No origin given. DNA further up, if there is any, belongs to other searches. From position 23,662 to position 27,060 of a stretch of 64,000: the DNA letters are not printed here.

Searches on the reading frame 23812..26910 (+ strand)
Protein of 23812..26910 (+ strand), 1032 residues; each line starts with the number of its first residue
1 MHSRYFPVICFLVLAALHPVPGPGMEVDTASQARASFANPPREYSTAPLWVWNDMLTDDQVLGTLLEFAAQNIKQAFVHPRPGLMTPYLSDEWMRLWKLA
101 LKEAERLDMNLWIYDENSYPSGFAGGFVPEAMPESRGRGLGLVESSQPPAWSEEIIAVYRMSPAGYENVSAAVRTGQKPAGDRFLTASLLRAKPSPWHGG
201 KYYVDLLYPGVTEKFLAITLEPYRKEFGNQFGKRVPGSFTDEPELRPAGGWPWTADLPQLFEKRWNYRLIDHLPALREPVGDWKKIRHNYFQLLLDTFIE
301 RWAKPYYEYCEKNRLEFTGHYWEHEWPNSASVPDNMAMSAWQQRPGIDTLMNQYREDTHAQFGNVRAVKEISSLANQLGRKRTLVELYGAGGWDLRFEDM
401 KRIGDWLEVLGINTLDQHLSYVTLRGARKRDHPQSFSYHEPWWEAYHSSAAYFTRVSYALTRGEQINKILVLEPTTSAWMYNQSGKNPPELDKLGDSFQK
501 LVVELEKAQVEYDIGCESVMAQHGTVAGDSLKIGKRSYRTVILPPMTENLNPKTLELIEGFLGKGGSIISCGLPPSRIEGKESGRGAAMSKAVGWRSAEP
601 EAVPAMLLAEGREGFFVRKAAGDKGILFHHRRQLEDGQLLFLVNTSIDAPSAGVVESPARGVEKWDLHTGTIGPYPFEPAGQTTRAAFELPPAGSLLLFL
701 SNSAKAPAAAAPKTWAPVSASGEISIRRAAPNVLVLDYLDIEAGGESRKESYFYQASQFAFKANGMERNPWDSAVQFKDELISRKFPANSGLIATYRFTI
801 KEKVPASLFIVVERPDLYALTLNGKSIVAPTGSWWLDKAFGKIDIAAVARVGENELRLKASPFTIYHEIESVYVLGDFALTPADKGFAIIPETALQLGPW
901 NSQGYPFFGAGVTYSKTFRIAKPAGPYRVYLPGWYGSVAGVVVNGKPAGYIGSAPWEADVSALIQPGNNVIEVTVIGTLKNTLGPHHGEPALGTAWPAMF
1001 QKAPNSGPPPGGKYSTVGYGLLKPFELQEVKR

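Call 88: list_cluster_members(proteins=[window:23812-26910:+, window:2493-5288:+, window:42916-45831:+, window:46349-49324:+, window:49372-52962:+, window:29195-30622:+, window:30676-31926:+, window:57527-59899:+])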
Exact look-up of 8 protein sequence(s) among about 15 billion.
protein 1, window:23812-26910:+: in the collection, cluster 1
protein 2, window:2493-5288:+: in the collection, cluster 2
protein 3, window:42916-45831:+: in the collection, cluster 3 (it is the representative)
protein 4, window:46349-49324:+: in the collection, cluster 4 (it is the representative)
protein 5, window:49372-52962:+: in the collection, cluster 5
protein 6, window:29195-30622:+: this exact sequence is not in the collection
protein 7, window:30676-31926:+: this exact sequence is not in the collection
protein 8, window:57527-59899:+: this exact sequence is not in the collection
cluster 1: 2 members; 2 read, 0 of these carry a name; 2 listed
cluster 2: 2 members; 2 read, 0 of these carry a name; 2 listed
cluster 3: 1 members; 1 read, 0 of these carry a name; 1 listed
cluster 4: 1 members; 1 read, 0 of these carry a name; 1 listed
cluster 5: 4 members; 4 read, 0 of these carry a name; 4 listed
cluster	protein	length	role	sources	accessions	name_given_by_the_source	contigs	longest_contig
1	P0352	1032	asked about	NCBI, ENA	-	-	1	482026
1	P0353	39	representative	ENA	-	-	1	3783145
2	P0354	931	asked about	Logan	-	-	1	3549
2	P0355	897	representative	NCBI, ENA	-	-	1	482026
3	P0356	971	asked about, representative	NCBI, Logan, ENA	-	-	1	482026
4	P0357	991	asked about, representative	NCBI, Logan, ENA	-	-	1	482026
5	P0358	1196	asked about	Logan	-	-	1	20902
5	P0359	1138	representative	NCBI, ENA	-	-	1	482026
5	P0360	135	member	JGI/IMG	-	-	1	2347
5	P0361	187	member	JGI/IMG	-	-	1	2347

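Call 90: find_encoding_contigs(protein=P0356, flank=10000, max_places=3)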
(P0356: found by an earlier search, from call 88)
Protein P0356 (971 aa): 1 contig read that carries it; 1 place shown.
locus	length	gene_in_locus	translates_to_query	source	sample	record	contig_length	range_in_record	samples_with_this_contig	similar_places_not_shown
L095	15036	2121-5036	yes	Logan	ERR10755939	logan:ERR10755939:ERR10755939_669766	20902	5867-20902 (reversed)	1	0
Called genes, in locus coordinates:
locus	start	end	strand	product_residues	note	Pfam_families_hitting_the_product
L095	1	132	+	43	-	?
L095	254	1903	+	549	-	-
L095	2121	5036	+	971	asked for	PF04465:DUF499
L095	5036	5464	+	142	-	PF24728:DUF7680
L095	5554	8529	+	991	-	PF06634:DUF1156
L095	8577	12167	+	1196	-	PF00176:SNF2-rel_dom, PF00270:DEAD (weak), PF04851:ResIII (weak), PF00271:Helicase_C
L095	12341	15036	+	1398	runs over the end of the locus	-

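Call 96: find_homologous_proteins(query=window:23812-26910:+, max_evalue=1e-50)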
Query window:23812-26910:+ (1032 aa): 4625 proteins with E <= 1e-50 among 8000 candidates; the best 120 are listed.
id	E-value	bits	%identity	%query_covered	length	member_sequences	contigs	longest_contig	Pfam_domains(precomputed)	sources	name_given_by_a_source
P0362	0.0e+0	1991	81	99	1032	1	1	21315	PF17132.10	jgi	jgi:hypothetical protein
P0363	0.0e+0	1806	72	99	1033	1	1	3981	PF17132.10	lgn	-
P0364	0.0e+0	1791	72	97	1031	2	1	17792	PF17132.10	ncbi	-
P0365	0.0e+0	1790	71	100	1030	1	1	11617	PF17132.10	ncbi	-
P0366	0.0e+0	1734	71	97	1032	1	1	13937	PF17132.10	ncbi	-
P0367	0.0e+0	1714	69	97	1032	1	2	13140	PF17132.10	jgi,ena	-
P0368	0.0e+0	1712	69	98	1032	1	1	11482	PF17132.10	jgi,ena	-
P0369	0.0e+0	1700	69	99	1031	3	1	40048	PF17132.10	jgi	jgi:hypothetical protein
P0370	0.0e+0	1689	68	100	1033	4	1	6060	PF17132.10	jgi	jgi:hypothetical protein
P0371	0.0e+0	1682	68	99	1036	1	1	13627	PF17132.10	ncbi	-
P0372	0.0e+0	1679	67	100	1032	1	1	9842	PF17132.10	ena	-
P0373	0.0e+0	1678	67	100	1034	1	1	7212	PF17132.10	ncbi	-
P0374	0.0e+0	1672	68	99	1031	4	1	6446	PF17132.10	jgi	jgi:hypothetical protein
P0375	0.0e+0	1664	67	100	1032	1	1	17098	PF17132.10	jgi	jgi:hypothetical protein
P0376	0.0e+0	1656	66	100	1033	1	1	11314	PF17132.10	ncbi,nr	ncbi:MAG TPA: glycosyl hydrolase [Acidobacteriota bacterium]|nr:glycosyl hydrolase [Acidobacteriota 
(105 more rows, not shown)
